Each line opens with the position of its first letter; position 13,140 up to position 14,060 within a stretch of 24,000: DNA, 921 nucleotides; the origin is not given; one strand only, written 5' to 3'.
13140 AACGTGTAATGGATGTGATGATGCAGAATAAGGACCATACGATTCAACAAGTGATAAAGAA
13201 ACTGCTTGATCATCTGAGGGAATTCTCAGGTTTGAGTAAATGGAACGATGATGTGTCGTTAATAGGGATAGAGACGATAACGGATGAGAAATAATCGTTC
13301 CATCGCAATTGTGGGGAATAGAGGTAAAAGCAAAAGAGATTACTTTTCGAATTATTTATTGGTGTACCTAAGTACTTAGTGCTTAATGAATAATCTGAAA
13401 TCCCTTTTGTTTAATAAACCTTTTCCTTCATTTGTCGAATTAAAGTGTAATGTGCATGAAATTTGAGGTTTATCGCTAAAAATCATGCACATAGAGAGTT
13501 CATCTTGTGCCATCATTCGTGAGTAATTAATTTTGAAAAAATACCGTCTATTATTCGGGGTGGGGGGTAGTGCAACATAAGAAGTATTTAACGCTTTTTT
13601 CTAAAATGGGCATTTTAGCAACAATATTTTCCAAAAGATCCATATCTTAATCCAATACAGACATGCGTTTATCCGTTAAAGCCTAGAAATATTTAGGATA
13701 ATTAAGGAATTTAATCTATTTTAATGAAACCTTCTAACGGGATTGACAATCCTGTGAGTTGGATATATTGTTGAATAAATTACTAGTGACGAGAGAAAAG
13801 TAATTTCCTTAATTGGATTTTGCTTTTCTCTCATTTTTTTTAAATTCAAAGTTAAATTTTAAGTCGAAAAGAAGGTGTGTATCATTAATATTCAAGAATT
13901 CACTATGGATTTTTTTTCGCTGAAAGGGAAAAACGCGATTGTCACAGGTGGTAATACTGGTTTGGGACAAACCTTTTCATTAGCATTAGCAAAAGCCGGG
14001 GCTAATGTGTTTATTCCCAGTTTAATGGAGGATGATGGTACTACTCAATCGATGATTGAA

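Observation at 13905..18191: glp-regulon look-alike: FGGY kinase plus a VAO-type flavoenzyme (in place of GlpD/GlpO) plus a KduD-like SDR, with a GlpP-family antiterminator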

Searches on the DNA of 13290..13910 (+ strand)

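Call 44: build_rna_model(alignment_id=A2, structure=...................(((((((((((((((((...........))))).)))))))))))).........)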
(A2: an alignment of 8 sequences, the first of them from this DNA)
Model R1 built from alignment A2 (8 sequences, 74 columns); structure: as given.
model positions 65; base pairs 17; branch points 0; effective number of sequences 3.75; information 0.862 bits per position. Calibrated on 0.2 Mb of random sequence (short: E-values are rough).
structure used (alignment columns):
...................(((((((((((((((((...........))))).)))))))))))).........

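Call 45: search_with_rna_model(model_id=R1, sources=[window, L001, L002, L003, L004, L005, L006, L007, L008, L009, L010, L011, L012, L013, L014, L015, L016, L017, L018, L019, L020, L021, L022, L023, L024, L025, L026, L027, L028, L029, L030, L031, L032, L033, L034, L035, L036, L037, L038, L039, L040, L041, L042, L043, L044, L045, L046, L047, L048, L049, L050, L051, L052, L053, L054, L055, L056, L057, L058, L059, L060, L061, L062, L063, L064, L065], max_evalue=1, make_alignment=true)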
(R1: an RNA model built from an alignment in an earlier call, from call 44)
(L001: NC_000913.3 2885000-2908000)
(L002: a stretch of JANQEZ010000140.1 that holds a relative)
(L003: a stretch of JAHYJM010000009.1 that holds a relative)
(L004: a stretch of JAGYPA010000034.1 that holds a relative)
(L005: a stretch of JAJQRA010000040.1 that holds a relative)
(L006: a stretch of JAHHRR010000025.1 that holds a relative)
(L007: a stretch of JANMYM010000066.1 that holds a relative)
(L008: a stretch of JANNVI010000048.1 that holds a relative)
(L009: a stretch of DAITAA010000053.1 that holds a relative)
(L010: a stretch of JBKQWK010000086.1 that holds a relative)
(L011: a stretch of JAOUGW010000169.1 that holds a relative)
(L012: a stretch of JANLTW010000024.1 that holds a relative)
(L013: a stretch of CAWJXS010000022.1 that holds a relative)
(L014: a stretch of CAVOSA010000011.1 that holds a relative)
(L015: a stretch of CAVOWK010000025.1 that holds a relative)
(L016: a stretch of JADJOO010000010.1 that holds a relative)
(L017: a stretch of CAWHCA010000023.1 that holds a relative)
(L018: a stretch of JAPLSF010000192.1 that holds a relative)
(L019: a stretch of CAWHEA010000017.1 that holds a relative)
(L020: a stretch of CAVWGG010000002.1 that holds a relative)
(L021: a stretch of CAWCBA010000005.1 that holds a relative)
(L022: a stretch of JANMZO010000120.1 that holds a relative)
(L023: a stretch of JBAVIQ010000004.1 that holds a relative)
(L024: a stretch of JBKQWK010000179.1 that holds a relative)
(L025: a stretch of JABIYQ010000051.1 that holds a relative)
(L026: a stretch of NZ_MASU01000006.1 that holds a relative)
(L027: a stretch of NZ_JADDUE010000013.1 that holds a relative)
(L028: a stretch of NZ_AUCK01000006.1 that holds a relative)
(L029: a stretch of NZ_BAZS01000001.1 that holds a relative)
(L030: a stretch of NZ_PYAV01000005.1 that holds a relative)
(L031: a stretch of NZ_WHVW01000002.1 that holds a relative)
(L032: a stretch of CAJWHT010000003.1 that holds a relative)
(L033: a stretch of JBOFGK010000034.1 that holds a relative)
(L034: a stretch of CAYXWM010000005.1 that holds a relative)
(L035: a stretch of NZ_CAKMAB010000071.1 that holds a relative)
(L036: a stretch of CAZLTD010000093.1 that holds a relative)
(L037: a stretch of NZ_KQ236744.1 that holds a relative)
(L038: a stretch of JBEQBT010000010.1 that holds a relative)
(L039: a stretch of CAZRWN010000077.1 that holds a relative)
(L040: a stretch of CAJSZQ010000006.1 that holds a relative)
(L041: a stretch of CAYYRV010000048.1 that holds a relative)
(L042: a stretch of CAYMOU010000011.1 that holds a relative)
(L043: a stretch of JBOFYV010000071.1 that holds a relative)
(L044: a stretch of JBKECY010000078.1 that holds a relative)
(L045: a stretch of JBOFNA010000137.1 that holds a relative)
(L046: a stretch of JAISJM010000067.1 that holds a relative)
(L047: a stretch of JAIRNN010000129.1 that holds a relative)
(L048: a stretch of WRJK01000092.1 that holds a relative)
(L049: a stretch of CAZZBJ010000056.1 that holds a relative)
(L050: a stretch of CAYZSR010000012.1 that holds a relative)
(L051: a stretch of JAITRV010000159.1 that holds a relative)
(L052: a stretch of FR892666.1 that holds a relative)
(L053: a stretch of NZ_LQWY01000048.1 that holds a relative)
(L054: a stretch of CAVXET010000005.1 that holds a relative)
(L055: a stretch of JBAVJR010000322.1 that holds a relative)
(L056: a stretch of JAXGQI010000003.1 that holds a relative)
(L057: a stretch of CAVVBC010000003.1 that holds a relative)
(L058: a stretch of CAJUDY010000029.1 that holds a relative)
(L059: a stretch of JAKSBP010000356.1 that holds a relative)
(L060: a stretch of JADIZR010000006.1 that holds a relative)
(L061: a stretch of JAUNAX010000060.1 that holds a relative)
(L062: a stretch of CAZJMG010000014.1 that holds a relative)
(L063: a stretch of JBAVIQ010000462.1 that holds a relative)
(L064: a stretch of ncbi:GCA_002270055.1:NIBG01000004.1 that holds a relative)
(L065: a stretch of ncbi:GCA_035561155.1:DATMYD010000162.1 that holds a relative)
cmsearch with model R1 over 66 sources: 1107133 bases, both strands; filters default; matches with E-value up to 1: 34.
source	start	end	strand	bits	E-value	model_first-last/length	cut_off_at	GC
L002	5432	5496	+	81.6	4.4e-14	1-65/65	no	0.34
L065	16413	16477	+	81.2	5.2e-14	1-65/65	no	0.32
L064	5738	5802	+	81.1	5.7e-14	1-65/65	no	0.32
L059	7186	7250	+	80.4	7.8e-14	1-65/65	no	0.31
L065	8967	9031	+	80.4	7.8e-14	1-65/65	no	0.35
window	13774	13839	+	76.8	4.6e-13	1-65/65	no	0.26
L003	13968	14032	-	73.2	2.8e-12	1-65/65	no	0.31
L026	7789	7856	+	62.6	5.2e-10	1-65/65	no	0.47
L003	1243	1307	+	62.4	5.8e-10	1-65/65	no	0.32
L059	6944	7013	-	60.2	1.7e-09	1-65/65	no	0.33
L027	7781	7851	+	54.2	3.3e-08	1-65/65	no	0.48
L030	8061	8130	-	51.3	1.4e-07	1-65/65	no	0.33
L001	15502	15568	+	49.2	4e-07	1-65/65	no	0.36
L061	10859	10923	-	45.6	2.4e-06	1-65/65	no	0.35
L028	8217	8285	-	45.3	2.7e-06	1-65/65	no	0.36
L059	9792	9879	+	43.3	7.5e-06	1-65/65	no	0.31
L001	15299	15367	-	40.3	3.2e-05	1-65/65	no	0.42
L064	5501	5565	-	39.2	5.4e-05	1-65/65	no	0.35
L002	9826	9913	+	38.4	8.1e-05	1-65/65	no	0.3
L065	16428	16489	-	32.2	0.0017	1-65/65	no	0.32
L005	9582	9647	-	28.7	0.0099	1-65/65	no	0.36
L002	5248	5315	-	27.9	0.015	1-65/65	no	0.32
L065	8983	9024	-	26.4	0.031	18-59/65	no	0.43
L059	7204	7242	-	25.9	0.04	19-57/65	no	0.33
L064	5748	5812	-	25.8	0.041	1-65/65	no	0.35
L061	10866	10908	+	25.1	0.059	18-62/65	no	0.4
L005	9785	9869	+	24.8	0.068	1-65/65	no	0.32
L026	7807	7848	-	24.1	0.095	19-57/65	no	0.52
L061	2412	2492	-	24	0.1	1-65/65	no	0.33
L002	5449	5489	-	23.1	0.16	18-58/65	no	0.41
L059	6942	6998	+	20.9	0.46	1-65/65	no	0.3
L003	13975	14017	+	20.1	0.71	18-60/65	no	0.37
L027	7800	7843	-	20.1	0.71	19-57/65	no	0.52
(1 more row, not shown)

Alignment A3: 34 matches aligned to the model, 121 columns, each read 5' to 3' on its own strand. Consensus structure (alignment columns), stored with it:
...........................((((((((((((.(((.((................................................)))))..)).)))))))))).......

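Call 47: search_with_rna_model(model_id=R1, sources=[window, L001, L002, L003, L005, L026, L027, L028, L030, L059, L061, L064, L065], max_evalue=0.00001, make_alignment=true)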
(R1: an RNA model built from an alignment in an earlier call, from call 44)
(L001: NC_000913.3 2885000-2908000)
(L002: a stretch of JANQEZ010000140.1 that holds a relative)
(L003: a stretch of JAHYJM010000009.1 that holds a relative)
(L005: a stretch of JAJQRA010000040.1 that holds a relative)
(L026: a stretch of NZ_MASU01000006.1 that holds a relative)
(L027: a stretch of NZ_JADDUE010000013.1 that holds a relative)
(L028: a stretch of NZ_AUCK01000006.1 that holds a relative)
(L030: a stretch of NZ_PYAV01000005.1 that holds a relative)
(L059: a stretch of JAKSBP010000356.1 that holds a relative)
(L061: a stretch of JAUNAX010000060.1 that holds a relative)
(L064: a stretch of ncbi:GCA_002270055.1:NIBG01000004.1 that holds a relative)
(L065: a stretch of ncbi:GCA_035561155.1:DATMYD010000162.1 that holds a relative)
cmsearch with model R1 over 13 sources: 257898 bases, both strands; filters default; matches with E-value up to 0.00001: 17.
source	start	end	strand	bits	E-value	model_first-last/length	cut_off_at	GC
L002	5432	5496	+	81.6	1e-14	1-65/65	no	0.34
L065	16413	16477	+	81.2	1.2e-14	1-65/65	no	0.32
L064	5738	5802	+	81.1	1.3e-14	1-65/65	no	0.32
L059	7186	7250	+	80.4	1.8e-14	1-65/65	no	0.31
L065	8967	9031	+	80.4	1.8e-14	1-65/65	no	0.35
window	13774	13839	+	76.8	1.1e-13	1-65/65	no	0.26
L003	13968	14032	-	73.2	6.5e-13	1-65/65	no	0.31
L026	7789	7856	+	62.6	1.2e-10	1-65/65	no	0.47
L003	1243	1307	+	62.4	1.3e-10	1-65/65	no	0.32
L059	6944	7013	-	60.2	4.1e-10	1-65/65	no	0.33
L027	7781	7851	+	54.2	7.7e-09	1-65/65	no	0.48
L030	8061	8130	-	51.3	3.2e-08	1-65/65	no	0.33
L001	15502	15568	+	49.2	9.2e-08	1-65/65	no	0.36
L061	10859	10923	-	45.6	5.5e-07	1-65/65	no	0.35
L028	8217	8285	-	45.3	6.3e-07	1-65/65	no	0.36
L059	9792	9879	+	43.3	1.7e-06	1-65/65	no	0.31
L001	15299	15367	-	40.3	7.5e-06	1-65/65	no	0.42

Alignment A4: 17 matches aligned to the model, 103 columns, each read 5' to 3' on its own strand. Consensus structure (alignment columns), stored with it:
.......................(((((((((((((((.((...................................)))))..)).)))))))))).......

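Call 70: search_rna_families(source=window, start=13290, end=13910, threshold=evalue, max_evalue=1)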
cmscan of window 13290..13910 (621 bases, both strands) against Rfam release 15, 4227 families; matches with E-value up to 1: 1.
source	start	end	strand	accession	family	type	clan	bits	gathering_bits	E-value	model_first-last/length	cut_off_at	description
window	13588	13630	+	RF01026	MIR828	Gene; miRNA;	-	19.3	69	0.72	1-115/115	no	MIR828 microRNA precursor family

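Call 77: search_with_rna_model(model_id=R1, sources=[L066, L067, L068, L069, L070, L071, L072, L073, L074, L075, L076, L077, L078, L079, L080, L081, L082, L083, L084, L085, L086, L087, L088, L089, L090, L091, L092, L093, L094, L095, L096, L097, L098, L099, L100, L101, L102, L103, L104, L105, L106, L107, L108, L109, L110, L111, L112, L113, L114, L115, L116, L117, L118, L119, L120, L121, L122, L123, L124, L125, L126, L127, L128, L129, L130, L131, L132, L133, L134, L135, L136, L137, L138, L139, L140, L141, L142, L143, L144, L145], max_evalue=0.001)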
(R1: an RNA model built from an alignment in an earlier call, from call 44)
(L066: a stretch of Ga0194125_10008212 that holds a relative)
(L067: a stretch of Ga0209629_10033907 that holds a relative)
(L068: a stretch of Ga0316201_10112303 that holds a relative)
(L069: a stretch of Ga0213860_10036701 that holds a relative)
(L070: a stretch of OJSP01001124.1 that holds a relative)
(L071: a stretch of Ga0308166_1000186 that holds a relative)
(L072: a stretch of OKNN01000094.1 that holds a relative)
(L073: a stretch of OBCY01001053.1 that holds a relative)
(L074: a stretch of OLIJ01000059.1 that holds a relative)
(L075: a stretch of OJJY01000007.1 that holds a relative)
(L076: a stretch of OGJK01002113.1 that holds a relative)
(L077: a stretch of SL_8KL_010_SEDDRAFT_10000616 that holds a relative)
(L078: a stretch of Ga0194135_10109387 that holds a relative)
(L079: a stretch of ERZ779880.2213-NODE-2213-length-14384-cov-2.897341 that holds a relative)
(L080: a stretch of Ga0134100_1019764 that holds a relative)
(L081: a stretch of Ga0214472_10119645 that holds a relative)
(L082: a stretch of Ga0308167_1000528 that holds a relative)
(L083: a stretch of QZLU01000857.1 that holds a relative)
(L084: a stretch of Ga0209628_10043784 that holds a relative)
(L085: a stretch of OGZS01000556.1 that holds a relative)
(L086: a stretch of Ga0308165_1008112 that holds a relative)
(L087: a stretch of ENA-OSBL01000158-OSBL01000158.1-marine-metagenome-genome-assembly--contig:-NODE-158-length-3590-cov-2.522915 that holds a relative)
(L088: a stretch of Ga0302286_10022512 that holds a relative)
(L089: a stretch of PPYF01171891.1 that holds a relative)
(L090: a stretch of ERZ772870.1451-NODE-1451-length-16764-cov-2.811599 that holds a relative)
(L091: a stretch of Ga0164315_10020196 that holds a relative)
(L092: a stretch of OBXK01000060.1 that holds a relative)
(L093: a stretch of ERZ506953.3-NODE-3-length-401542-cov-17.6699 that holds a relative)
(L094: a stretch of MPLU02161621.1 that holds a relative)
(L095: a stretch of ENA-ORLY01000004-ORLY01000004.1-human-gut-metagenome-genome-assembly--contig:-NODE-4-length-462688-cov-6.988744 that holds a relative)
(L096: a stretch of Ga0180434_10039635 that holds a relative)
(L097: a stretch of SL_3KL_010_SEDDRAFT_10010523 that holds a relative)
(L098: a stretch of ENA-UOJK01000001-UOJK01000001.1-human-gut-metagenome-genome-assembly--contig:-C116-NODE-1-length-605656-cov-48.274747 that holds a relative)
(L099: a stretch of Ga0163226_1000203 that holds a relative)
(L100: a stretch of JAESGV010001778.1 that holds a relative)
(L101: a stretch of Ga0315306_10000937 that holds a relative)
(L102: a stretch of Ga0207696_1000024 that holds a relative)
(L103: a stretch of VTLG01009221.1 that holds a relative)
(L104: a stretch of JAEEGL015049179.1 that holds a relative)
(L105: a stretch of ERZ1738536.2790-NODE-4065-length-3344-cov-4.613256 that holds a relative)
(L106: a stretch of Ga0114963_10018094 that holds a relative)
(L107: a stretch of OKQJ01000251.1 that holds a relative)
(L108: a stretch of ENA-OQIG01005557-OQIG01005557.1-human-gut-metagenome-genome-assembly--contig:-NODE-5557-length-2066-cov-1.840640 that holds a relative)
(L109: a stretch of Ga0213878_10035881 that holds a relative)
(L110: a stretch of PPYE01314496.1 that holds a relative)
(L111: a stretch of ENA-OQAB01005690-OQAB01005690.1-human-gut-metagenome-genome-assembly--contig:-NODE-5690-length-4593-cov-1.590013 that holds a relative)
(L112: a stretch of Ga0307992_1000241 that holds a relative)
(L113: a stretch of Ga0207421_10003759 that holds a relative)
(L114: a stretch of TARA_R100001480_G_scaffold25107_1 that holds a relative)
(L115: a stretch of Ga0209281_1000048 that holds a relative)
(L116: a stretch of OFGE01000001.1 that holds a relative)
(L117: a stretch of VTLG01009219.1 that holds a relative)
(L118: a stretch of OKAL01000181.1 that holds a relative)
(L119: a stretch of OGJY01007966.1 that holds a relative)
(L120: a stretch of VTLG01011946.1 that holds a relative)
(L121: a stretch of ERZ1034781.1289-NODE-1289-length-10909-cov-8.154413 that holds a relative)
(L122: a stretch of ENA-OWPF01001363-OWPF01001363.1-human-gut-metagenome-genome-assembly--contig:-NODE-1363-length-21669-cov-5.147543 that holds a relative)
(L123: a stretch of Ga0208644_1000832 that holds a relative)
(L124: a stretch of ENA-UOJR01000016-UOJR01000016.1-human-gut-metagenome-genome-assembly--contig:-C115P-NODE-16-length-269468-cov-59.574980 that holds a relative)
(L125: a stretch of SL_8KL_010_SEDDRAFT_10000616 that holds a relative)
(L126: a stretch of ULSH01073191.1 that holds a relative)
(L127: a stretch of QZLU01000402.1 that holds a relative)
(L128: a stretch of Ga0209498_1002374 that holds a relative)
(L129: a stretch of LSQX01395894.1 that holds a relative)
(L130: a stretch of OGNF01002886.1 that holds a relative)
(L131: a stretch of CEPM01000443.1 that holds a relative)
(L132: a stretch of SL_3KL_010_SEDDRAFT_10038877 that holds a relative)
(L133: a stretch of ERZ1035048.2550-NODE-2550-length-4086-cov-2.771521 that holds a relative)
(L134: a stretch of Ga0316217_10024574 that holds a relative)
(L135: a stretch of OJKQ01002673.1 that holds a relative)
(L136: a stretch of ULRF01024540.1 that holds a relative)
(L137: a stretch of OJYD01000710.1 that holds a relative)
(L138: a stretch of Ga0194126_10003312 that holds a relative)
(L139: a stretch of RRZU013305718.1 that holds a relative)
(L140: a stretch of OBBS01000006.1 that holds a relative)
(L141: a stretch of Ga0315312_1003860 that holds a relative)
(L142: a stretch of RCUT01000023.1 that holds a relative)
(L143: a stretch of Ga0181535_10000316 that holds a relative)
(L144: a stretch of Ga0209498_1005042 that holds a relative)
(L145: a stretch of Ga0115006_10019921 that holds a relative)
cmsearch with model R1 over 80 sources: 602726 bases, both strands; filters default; matches with E-value up to 0.001: 97.
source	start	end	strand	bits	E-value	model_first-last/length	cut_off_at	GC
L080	1357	1421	+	78.7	1e-13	1-65/65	no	0.29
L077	5244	5308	-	78.2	1.2e-13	1-65/65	no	0.34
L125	228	292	+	75.1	6e-13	1-65/65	no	0.26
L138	5567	5629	+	71.8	3e-12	1-65/65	no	0.25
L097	7003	7067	+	71.8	3.1e-12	1-65/65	no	0.34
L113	950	1016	+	68.3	1.7e-11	1-65/65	no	0.33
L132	1042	1105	-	66.7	3.9e-11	1-65/65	no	0.31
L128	2014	2076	+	66.4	4.3e-11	1-65/65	no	0.3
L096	3653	3715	+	65.7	6.2e-11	1-65/65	no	0.32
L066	7479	7541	+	65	8.8e-11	1-65/65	no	0.33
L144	1731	1793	+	64.7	1e-10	1-65/65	no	0.29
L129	2725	2791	+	64.7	1e-10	1-65/65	no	0.37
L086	3227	3300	-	61.9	4.1e-10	1-65/65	no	0.39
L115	5802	5871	+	58.2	2.5e-09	1-65/65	no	0.4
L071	4571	4644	-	57.8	3.1e-09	1-65/65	no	0.42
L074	881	946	+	56.2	6.7e-09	1-65/65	no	0.39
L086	3501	3574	+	55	1.2e-08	1-65/65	no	0.42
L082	6513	6587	+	54.6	1.5e-08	1-65/65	no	0.39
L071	4846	4919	+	54.2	1.8e-08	1-65/65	no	0.43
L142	3105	3170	-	53.1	3.2e-08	1-65/65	no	0.39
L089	3472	3538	-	53.1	3.2e-08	1-65/65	no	0.34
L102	4813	4879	-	51.7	6.4e-08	1-65/65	no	0.39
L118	4870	4936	+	51.7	6.4e-08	1-65/65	no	0.39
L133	783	850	+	51.1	8.4e-08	1-65/65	no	0.37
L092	3989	4055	-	50.7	1e-07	1-65/65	no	0.36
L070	2048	2114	+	49.4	1.9e-07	1-65/65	no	0.37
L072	1545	1611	-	49.4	1.9e-07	1-65/65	no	0.37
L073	312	378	+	49.4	1.9e-07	1-65/65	no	0.37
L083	6371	6437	-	49.4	1.9e-07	1-65/65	no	0.37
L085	4216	4282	+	49.4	1.9e-07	1-65/65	no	0.37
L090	10497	10563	+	49.4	1.9e-07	1-65/65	no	0.37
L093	1427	1493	+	49.4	1.9e-07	1-65/65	no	0.37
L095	3557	3623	+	49.4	1.9e-07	1-65/65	no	0.37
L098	5528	5594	-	49.4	1.9e-07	1-65/65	no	0.37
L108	603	669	+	49.4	1.9e-07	1-65/65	no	0.37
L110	1919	1985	+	49.4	1.9e-07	1-65/65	no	0.37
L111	1237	1303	-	49.4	1.9e-07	1-65/65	no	0.37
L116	249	315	+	49.4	1.9e-07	1-65/65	no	0.37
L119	4854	4920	+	49.4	1.9e-07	1-65/65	no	0.37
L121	6333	6399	+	49.4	1.9e-07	1-65/65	no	0.37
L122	1166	1232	-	49.4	1.9e-07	1-65/65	no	0.37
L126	4517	4583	-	49.4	1.9e-07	1-65/65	no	0.37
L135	3211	3277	-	49.4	1.9e-07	1-65/65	no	0.37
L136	9905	9971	-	49.4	1.9e-07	1-65/65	no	0.37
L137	109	175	-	49.4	1.9e-07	1-65/65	no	0.37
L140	530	596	+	49.4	1.9e-07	1-65/65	no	0.37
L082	6246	6319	-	49.2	2.1e-07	1-65/65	no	0.43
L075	6467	6533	+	49.2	2.2e-07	1-65/65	no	0.36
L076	6915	6981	+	49.2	2.2e-07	1-65/65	no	0.36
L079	11175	11241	+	49.2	2.2e-07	1-65/65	no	0.36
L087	1215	1281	+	49.2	2.2e-07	1-65/65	no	0.36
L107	4465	4531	+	49.2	2.2e-07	1-65/65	no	0.36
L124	3871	3937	-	49.2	2.2e-07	1-65/65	no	0.36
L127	11414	11480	-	49.2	2.2e-07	1-65/65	no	0.36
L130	3684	3750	-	49.2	2.2e-07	1-65/65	no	0.36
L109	1297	1365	-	48.5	3e-07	1-65/65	no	0.33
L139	4251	4312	+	47.6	4.8e-07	1-65/65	no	0.47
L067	4716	4776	-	43.5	3.6e-06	1-65/65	no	0.44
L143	3388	3459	-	42.6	5.7e-06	1-65/65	no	0.39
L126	4718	4787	+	42.5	5.8e-06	1-65/65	no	0.4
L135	3412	3481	+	42.5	5.8e-06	1-65/65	no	0.4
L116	46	114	-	42.5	5.8e-06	1-65/65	no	0.41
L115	5586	5655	-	42.1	7.2e-06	1-65/65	no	0.4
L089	3673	3741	+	41.6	9.2e-06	1-65/65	no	0.41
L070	1845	1913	-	40.3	1.8e-05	1-65/65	no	0.42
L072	1746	1814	+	40.3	1.8e-05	1-65/65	no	0.42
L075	6264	6332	-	40.3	1.8e-05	1-65/65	no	0.42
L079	10972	11040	-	40.3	1.8e-05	1-65/65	no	0.42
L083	6572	6640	+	40.3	1.8e-05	1-65/65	no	0.42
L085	4013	4081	-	40.3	1.8e-05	1-65/65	no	0.42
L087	1012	1080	-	40.3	1.8e-05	1-65/65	no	0.42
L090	10294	10362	-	40.3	1.8e-05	1-65/65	no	0.42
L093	1224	1292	-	40.3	1.8e-05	1-65/65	no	0.42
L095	3354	3422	-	40.3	1.8e-05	1-65/65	no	0.42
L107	4262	4330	-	40.3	1.8e-05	1-65/65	no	0.42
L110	1716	1784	-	40.3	1.8e-05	1-65/65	no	0.42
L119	4651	4719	-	40.3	1.8e-05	1-65/65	no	0.42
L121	6130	6198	-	40.3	1.8e-05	1-65/65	no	0.42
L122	1367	1435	+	40.3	1.8e-05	1-65/65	no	0.42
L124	4072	4140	+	40.3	1.8e-05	1-65/65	no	0.42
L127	11615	11683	+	40.3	1.8e-05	1-65/65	no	0.42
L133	580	648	-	40.3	1.8e-05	1-65/65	no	0.42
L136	10106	10174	+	40.3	1.8e-05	1-65/65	no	0.42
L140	327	395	-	40.3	1.8e-05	1-65/65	no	0.42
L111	1438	1506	+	40.3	1.8e-05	1-65/65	no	0.42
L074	678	746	-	40.3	1.8e-05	1-65/65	no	0.42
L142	3305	3373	+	40.3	1.8e-05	1-65/65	no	0.42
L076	6712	6780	-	40.2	1.9e-05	1-65/65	no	0.41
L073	109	177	-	39.9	2.2e-05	1-65/65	no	0.43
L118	4667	4735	-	39.8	2.2e-05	1-65/65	no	0.42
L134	519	590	-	39.2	3e-05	1-65/65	no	0.44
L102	5014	5082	+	39.1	3.2e-05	1-65/65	no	0.43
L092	4190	4258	+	38.6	4.1e-05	1-65/65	no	0.45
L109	1489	1557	+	38.3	4.8e-05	1-65/65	no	0.43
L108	401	468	-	37.2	8.3e-05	1-65/65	no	0.43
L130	3885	3952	+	37.2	8.3e-05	1-65/65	no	0.43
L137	310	377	+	37.2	8.3e-05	1-65/65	no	0.43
